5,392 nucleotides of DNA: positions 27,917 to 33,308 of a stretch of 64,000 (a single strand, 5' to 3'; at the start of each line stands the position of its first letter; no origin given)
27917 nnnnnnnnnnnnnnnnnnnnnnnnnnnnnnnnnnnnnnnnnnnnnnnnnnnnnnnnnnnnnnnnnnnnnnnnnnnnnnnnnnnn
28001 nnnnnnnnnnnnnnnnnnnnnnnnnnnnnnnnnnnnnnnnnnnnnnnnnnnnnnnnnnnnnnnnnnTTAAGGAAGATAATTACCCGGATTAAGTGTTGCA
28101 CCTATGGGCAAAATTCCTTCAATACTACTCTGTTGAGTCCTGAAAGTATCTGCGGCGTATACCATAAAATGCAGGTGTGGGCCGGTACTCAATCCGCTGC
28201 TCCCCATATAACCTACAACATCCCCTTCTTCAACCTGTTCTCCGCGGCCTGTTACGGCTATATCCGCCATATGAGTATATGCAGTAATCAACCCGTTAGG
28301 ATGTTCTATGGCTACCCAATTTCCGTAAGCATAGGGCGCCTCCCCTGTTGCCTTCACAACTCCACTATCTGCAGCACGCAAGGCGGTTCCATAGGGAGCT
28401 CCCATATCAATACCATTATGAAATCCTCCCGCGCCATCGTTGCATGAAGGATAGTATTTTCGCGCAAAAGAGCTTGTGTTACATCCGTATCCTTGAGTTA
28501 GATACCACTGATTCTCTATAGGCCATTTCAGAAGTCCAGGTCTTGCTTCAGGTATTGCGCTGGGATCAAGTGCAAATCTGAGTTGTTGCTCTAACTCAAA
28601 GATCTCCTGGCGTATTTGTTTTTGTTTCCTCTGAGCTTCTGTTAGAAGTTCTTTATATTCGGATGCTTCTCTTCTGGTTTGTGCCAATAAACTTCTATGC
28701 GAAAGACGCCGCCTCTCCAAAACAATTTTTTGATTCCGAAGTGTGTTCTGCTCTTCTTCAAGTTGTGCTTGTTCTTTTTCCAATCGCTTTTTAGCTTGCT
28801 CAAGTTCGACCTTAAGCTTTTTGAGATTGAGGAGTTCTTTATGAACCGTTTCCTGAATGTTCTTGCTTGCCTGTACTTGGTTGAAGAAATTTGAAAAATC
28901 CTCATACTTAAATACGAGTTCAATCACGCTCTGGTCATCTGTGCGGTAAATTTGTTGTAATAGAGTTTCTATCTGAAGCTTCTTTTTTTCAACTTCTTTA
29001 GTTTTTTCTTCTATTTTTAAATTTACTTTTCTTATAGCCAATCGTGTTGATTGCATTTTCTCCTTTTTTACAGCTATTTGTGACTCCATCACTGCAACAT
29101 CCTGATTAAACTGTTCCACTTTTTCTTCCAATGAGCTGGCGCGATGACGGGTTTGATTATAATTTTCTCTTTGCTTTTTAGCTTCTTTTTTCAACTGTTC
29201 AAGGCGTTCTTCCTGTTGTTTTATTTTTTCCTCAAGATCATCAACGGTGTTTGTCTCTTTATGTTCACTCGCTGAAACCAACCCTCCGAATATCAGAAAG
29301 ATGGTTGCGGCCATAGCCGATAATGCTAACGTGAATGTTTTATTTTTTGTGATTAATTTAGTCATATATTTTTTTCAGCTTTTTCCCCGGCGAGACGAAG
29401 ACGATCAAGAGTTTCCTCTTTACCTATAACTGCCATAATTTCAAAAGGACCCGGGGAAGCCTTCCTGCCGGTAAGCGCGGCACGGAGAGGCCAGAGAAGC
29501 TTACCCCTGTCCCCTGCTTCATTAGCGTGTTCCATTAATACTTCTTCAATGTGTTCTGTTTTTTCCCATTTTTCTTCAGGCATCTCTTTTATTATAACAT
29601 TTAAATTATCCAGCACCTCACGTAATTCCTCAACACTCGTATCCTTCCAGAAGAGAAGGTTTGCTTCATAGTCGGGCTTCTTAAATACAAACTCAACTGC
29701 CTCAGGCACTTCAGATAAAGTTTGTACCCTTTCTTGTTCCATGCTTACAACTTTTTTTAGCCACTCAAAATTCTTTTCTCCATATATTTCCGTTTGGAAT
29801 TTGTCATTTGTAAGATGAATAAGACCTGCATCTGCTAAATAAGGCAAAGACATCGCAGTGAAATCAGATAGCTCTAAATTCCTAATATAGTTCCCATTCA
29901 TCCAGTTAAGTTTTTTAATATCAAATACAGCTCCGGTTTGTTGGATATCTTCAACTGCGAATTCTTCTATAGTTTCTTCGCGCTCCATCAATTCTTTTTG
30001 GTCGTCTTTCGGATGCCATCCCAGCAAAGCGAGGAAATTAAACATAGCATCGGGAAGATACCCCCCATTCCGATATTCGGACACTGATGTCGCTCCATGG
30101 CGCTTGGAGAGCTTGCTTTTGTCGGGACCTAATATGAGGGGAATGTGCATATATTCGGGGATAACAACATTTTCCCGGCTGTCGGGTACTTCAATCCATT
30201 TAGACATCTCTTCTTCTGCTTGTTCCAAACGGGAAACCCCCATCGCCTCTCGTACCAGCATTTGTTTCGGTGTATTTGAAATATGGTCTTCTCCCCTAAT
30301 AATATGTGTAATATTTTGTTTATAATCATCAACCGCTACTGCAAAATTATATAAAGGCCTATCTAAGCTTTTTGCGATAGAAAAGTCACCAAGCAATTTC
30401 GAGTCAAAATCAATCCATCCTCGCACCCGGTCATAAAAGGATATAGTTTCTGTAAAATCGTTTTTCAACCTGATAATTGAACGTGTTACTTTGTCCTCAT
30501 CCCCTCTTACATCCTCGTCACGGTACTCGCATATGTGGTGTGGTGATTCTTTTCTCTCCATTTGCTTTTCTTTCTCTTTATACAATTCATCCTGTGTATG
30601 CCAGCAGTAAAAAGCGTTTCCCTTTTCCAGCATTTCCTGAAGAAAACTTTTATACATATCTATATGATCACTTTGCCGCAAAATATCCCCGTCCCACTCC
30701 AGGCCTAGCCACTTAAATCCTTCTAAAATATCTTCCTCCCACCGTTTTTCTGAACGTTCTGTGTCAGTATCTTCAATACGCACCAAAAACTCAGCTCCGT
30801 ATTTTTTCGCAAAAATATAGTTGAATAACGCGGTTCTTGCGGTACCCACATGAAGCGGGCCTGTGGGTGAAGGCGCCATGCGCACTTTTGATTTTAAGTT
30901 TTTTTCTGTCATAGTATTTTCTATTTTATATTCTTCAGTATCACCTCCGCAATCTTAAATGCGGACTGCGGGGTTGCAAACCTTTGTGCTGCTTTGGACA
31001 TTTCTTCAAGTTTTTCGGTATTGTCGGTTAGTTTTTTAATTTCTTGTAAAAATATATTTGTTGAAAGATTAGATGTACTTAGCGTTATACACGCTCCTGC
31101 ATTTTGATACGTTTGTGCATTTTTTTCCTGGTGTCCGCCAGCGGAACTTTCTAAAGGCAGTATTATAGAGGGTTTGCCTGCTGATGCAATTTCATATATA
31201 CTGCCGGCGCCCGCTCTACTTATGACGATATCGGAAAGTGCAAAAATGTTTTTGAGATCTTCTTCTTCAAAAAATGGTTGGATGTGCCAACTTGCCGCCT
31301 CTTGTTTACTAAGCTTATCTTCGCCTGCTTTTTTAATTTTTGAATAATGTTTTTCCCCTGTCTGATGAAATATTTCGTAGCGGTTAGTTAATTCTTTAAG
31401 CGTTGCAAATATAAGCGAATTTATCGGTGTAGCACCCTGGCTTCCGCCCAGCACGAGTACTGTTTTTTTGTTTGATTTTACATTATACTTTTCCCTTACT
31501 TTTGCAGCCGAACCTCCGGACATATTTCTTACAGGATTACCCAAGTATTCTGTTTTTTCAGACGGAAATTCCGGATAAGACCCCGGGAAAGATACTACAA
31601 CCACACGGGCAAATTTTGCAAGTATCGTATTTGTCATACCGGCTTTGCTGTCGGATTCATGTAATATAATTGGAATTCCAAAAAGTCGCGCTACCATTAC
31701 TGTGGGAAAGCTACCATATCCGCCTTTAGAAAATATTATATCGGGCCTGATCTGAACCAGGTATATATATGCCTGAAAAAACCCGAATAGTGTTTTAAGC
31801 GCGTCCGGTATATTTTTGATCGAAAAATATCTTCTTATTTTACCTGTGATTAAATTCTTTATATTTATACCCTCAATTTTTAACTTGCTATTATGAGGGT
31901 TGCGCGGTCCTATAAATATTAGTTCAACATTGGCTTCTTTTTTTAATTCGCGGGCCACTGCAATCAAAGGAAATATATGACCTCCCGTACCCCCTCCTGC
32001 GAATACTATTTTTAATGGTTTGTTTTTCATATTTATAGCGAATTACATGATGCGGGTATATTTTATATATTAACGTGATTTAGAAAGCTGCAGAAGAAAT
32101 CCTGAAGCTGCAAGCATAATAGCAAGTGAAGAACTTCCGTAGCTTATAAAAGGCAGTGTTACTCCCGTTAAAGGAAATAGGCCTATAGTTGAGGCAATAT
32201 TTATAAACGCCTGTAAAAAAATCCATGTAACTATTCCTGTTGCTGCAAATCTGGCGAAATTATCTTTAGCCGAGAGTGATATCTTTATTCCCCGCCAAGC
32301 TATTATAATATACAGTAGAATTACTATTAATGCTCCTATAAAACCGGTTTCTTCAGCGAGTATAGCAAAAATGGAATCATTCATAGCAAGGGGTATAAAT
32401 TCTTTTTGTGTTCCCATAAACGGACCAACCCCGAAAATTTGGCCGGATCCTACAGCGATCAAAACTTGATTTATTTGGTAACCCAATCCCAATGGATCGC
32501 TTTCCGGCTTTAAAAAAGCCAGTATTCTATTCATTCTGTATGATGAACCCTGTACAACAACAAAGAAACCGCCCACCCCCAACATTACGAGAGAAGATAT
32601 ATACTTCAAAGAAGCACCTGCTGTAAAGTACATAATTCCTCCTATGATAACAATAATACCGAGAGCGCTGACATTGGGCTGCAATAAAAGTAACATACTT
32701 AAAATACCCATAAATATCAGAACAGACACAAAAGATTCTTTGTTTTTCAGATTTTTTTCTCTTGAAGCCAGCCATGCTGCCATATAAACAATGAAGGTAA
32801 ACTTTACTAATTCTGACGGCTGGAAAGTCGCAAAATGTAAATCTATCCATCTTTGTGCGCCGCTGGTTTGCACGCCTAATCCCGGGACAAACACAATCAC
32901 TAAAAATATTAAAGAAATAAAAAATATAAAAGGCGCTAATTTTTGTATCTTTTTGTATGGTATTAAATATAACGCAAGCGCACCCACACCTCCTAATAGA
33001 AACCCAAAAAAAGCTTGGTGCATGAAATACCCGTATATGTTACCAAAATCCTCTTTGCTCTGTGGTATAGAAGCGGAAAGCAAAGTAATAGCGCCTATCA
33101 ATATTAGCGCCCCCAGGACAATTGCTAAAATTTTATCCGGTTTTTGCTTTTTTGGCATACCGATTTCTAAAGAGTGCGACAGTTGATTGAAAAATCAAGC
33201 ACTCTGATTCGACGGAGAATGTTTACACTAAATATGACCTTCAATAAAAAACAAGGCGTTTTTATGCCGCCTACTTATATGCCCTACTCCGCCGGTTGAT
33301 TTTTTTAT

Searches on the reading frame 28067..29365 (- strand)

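Call 3: search_protein_families(library=pfam, proteins=[window:28067-29365:-], max_evalue=1)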
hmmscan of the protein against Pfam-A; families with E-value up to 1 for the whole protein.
window:28067-29365:- (432 aa): 4 families
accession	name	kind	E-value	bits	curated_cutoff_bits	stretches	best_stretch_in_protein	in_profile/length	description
PF01551.29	Peptidase_M23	-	1.7e-26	92.7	28.7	1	315-404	2-89/96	Peptidase family M23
PF01105.29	EMP24_GP25L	-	0.03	14.8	25.9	1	32-83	104-155/182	emp24/gp25L/p24 family/GOLD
PF14965.11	BRI3BP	-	0.091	12.7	27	1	10-61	129-177/179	Negative regulator of p53/TP53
PF20712.2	CyanoTRADDas_TM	-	0.13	12.9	24.3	1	9-35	8-34/68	Cyanobacterial TRADD-N associated 2-Transmembrane domain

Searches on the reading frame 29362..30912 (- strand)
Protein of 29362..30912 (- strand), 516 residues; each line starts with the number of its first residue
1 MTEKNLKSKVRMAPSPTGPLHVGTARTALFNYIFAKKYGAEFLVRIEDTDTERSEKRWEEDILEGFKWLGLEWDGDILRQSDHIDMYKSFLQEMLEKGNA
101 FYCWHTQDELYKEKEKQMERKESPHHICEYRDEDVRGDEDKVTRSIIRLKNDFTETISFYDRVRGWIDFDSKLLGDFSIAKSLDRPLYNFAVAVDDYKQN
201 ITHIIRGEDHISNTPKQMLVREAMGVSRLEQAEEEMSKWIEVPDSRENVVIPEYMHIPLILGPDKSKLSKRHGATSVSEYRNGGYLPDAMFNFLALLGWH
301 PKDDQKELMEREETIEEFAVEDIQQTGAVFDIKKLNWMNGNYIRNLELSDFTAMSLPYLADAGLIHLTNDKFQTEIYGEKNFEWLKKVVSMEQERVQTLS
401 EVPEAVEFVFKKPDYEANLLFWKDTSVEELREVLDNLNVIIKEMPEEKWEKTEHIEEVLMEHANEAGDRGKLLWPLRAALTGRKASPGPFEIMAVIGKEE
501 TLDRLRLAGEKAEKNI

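Call 77: search_protein_families(library=pfam, proteins=[window:29362-30912:-], max_evalue=0.00001)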
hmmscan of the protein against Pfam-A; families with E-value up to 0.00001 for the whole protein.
window:29362-30912:- (516 aa): 2 families
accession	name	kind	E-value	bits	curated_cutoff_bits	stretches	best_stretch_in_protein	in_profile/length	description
PF00749.27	tRNA-synt_1c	-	2.2e-86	290.1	23.4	2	9-228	3-227/314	tRNA synthetases class I (E and Q), catalytic domain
PF19269.4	Anticodon_2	-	1.1e-29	104.1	23.6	1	372-507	9-139/141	Anticodon binding domain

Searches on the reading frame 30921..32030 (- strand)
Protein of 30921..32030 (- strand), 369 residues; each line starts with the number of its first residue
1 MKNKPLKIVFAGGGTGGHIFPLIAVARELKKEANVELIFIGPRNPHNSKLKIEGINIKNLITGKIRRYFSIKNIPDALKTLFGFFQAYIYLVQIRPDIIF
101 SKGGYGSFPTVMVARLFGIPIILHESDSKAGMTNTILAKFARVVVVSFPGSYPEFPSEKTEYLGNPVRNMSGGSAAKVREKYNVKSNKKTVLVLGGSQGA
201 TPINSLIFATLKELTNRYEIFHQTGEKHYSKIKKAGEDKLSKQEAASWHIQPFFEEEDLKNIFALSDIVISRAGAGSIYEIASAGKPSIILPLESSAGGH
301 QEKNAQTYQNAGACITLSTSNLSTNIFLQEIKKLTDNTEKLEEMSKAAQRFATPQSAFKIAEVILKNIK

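Call 77: search_protein_families(library=pfam, proteins=[window:30921-32030:-], max_evalue=0.00001)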
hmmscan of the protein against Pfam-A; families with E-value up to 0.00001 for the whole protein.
window:30921-32030:- (369 aa): 2 families
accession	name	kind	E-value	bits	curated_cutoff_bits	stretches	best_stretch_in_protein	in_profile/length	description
PF04101.22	Glyco_tran_28_C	-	7.6e-36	124.1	22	1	190-351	1-157/166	Glycosyltransferase family 28 C-terminal domain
PF03033.26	Glyco_transf_28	-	1.6e-29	103.2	26.2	1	8-144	1-137/139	Glycosyltransferase family 28 N-terminal domain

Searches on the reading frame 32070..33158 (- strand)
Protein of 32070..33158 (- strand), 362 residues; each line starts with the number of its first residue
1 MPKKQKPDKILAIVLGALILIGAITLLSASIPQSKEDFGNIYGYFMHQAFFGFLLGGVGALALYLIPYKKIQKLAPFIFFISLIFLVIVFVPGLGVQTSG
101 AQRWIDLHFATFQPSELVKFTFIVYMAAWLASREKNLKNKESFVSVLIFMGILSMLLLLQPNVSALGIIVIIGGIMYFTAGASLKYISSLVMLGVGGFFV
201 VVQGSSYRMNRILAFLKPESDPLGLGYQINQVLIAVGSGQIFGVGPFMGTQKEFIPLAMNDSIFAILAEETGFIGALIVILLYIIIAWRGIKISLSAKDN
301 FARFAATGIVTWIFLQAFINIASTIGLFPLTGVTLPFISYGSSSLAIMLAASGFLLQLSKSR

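Call 77: search_protein_families(library=pfam, proteins=[window:32070-33158:-], max_evalue=0.00001)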
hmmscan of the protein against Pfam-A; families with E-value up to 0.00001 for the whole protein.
window:32070-33158:- (362 aa): 1 family
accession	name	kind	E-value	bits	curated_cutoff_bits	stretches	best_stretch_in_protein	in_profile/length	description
PF01098.24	FTSW_RODA_SPOVE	-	6.2e-89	298.9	26.4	1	11-361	4-353/356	Cell cycle protein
